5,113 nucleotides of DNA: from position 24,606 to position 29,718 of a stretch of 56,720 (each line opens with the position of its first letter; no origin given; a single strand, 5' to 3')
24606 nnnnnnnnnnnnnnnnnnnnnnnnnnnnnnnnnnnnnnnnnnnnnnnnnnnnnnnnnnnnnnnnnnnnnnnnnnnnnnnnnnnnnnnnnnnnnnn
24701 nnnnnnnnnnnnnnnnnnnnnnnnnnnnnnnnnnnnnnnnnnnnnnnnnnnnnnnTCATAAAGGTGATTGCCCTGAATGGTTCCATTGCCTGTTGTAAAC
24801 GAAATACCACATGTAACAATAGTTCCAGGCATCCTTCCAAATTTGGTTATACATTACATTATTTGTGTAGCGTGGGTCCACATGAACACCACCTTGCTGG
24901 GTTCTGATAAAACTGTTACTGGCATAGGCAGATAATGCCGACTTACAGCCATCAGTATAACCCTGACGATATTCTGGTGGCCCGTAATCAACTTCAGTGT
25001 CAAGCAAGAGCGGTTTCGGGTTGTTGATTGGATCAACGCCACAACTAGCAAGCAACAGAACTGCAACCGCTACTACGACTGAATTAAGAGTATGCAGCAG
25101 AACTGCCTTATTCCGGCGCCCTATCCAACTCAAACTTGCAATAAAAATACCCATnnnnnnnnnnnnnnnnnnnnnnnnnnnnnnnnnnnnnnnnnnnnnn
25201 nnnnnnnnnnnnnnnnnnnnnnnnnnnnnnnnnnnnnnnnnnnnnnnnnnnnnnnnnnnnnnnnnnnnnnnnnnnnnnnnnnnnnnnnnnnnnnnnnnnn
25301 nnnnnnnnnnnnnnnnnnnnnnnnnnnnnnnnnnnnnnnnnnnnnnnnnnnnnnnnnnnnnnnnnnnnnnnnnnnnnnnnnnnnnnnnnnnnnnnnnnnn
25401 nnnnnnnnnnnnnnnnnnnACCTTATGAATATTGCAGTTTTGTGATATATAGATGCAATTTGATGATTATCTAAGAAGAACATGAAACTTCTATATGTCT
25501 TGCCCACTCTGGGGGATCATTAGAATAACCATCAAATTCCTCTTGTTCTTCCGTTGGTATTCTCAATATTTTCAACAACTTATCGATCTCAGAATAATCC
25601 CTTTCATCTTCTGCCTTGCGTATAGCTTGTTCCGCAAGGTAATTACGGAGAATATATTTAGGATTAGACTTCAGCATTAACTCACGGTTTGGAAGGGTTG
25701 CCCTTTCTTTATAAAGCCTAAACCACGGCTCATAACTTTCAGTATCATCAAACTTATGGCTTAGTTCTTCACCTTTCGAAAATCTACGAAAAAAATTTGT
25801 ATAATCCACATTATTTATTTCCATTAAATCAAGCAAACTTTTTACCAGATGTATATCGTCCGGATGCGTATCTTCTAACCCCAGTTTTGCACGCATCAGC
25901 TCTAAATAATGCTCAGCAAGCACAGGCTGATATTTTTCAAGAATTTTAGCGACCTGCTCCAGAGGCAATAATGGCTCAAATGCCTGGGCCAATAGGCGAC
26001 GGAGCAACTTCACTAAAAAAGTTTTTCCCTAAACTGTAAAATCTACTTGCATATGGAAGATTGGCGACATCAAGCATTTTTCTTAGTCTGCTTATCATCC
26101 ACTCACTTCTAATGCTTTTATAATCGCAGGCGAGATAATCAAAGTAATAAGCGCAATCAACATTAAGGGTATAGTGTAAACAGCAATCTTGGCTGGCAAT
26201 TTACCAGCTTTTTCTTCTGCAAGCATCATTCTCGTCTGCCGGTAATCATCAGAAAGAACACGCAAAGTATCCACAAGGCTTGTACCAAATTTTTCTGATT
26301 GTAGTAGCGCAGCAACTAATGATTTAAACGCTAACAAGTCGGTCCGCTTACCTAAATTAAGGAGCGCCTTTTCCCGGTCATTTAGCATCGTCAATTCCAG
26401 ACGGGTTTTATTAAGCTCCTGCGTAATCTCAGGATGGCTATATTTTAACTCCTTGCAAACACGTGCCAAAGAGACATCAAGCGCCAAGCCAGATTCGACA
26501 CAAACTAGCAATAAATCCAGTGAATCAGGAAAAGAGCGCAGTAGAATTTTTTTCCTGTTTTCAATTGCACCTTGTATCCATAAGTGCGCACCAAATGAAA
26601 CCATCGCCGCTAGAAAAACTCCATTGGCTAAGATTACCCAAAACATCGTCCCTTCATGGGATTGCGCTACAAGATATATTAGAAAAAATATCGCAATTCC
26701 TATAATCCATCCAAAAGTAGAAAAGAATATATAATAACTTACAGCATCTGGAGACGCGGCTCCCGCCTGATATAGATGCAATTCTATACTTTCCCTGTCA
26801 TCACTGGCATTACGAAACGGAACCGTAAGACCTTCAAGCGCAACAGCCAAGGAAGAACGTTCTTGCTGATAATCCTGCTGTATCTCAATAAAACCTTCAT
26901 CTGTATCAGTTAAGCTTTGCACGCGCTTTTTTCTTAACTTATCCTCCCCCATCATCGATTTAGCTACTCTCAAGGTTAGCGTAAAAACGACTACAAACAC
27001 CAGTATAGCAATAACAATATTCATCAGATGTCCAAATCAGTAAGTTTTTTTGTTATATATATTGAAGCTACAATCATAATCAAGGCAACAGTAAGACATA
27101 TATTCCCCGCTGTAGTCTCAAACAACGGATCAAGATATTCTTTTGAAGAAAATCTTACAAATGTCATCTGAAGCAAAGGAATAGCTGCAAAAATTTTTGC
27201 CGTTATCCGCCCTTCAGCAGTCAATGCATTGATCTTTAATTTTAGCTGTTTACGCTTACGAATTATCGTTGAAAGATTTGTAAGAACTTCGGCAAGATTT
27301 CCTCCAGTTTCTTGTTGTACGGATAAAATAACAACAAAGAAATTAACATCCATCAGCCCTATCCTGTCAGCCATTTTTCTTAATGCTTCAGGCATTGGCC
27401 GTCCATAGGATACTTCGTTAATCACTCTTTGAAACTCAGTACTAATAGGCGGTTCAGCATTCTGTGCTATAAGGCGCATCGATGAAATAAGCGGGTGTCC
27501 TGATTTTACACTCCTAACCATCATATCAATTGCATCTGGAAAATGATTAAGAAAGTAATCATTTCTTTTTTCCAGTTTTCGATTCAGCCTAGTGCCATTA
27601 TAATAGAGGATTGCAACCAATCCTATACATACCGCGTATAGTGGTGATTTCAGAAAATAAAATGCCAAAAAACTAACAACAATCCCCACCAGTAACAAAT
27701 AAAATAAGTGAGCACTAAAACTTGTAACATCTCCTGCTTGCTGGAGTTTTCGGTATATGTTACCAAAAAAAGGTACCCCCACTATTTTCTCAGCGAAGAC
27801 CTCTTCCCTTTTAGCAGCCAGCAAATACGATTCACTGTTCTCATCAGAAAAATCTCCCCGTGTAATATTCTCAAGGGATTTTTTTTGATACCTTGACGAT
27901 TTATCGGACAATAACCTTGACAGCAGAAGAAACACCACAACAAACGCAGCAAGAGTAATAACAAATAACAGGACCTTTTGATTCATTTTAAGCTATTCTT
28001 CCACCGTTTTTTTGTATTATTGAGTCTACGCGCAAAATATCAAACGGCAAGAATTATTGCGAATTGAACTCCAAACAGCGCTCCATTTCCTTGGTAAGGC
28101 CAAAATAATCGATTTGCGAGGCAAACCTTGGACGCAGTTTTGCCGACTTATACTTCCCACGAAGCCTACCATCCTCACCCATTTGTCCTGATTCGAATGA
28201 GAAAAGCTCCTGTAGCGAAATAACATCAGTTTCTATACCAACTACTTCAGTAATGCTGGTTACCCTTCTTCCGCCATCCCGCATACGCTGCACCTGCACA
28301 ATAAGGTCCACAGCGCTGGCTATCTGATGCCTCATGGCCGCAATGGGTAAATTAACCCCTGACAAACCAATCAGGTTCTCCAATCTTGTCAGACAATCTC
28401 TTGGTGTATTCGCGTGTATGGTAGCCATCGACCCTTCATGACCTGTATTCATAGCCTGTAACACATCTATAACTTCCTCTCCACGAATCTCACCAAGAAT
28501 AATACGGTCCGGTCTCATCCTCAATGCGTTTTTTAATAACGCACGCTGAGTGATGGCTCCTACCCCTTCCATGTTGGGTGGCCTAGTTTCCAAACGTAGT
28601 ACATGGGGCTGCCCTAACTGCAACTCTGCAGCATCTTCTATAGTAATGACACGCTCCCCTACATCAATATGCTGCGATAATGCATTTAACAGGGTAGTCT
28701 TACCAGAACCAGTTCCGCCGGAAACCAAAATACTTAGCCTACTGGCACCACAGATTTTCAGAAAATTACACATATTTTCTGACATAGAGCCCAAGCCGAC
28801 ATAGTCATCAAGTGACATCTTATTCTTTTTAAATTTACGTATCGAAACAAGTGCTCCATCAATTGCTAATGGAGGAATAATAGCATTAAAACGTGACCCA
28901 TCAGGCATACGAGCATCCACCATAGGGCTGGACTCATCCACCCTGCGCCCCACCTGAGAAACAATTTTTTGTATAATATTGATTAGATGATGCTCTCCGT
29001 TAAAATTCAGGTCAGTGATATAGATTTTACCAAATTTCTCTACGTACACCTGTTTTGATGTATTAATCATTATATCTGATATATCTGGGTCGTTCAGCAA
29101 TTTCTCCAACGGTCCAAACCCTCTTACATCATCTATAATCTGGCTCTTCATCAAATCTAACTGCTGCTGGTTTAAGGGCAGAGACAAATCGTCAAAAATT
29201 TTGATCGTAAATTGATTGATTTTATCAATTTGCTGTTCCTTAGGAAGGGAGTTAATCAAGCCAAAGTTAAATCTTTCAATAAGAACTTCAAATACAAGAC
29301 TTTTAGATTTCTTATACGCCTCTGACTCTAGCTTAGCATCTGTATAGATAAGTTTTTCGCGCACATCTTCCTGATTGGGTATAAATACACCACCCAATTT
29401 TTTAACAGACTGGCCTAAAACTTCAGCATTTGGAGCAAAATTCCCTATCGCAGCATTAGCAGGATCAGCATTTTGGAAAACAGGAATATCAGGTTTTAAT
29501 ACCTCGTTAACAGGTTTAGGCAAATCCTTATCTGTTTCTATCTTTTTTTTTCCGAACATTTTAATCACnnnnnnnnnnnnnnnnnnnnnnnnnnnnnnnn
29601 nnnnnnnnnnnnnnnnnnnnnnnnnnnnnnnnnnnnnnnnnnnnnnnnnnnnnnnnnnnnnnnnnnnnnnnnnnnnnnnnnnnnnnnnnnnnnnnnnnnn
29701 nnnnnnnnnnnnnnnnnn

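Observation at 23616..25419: Tandem array of five translationally coupled paralogous small lipoproteins of an unrecognised Cys-motif family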

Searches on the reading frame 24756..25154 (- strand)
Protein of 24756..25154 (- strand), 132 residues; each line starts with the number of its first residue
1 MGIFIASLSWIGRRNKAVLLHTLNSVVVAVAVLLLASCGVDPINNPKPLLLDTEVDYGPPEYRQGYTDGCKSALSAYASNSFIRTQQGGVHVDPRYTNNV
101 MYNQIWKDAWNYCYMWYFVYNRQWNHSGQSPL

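Call 3: search_protein_families(library=pfam, proteins=[window:24756-25154:-], max_evalue=1)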
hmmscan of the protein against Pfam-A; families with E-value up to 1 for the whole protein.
window:24756-25154:- (132 aa): 0 families

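Call 4: search_protein_families(library=ncbifam, proteins=[window:24756-25154:-], max_evalue=1)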
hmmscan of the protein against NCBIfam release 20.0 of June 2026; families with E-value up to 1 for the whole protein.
window:24756-25154:- (132 aa): 1 family
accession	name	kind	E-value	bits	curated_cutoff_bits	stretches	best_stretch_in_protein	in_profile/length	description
NF047847.2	SS_mature_LptM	equivalog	0.12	12.5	27.7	1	23-39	7-21/31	LPS translocon maturation chaperone LptM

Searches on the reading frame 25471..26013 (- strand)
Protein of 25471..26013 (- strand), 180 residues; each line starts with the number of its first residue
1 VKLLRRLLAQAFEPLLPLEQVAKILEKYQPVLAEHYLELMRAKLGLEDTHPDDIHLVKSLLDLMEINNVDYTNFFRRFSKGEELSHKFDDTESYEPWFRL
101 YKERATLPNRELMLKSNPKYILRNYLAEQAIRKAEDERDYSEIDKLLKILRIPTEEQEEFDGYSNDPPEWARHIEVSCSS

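Call 3: search_protein_families(library=pfam, proteins=[window:25471-26013:-], max_evalue=1)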
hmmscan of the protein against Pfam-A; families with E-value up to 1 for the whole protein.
window:25471-26013:- (180 aa): 4 families
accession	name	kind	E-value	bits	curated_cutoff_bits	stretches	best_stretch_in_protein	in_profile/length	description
PF02696.19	SelO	-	2.9e-16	59.7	22.8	1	7-150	301-465/466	Protein adenylyltransferase SelO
PF18666.6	CBM64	-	0.078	13.5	25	1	52-76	22-47/74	Carbohydrate-binding module 64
PF07807.16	RED_C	-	0.12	13.3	27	0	128-165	12-52/112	RED-like protein C-terminal region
PF19852.4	DUF6327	-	0.14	13.2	24.1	0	9-42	35-68/83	Family of unknown function (DUF6327)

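Call 4: search_protein_families(library=ncbifam, proteins=[window:25471-26013:-], max_evalue=1)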
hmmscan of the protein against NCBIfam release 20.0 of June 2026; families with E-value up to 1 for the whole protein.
window:25471-26013:- (180 aa): 3 families
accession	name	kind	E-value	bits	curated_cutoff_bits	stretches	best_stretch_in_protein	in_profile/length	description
NF045949.1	PrtAdtaseSelOPseudom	equivalog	4.5e-42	144.5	850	1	8-180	303-487/487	protein adenylyltransferase SelO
NF040880.1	adnlytase_SelO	equivalog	4.2e-33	114.8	900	1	7-180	298-480/480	protein adenylyltransferase SelO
NF000658.1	PRK00029.1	subfamily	3.8e-27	95.4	431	1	7-153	300-460/462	YdiU family protein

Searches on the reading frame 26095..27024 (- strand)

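Call 10: search_protein_families(library=pfam, proteins=[window:26095-27024:-], max_evalue=0.00001)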
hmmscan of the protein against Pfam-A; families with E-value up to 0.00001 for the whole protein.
window:26095-27024:- (309 aa): 1 family
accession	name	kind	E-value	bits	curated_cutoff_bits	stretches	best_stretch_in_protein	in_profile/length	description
PF00482.28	T2SSF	-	5.4e-15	55.9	25.2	1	169-297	2-124/125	Type II secretion system (T2SS), protein F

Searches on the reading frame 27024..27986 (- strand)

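Call 10: search_protein_families(library=pfam, proteins=[window:27024-27986:-], max_evalue=0.00001)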
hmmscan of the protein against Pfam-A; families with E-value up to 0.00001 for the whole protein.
window:27024-27986:- (320 aa): 1 family
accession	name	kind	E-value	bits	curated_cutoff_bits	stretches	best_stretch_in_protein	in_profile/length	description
PF00482.28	T2SSF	-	1.4e-21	77.2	25.2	1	153-277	2-123/125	Type II secretion system (T2SS), protein F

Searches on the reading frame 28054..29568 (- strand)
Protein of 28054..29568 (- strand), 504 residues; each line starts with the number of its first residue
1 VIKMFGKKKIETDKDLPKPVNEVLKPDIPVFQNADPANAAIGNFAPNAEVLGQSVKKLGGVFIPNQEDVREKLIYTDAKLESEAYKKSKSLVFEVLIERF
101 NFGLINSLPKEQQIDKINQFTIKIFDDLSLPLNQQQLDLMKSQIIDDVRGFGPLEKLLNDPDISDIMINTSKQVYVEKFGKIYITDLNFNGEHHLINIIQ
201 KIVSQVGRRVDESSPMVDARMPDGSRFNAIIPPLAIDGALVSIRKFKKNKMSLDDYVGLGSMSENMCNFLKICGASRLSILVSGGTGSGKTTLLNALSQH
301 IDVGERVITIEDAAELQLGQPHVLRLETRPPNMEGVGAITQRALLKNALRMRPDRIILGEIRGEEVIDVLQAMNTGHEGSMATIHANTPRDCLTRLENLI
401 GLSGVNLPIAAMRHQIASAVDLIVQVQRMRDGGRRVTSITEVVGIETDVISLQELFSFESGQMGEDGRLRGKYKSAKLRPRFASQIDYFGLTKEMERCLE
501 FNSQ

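Call 10: search_protein_families(library=pfam, proteins=[window:28054-29568:-], max_evalue=0.00001)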
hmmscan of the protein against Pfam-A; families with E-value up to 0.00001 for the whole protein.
window:28054-29568:- (504 aa): 1 family
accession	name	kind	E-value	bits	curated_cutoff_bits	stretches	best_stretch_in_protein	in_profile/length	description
PF00437.27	T2SSE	-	2.1e-65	221.2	24.9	1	150-425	4-274/370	Type II/IV secretion system protein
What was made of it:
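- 26095..33798 (-): Context: tad/cpa pilus operon on the same strand upstream, comprising cpaB/rcpC, rcpA secretin, a 194-aa gene, tadZ-like ATPase, tadA, tadB and tadC. Pfam hits in call 10.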
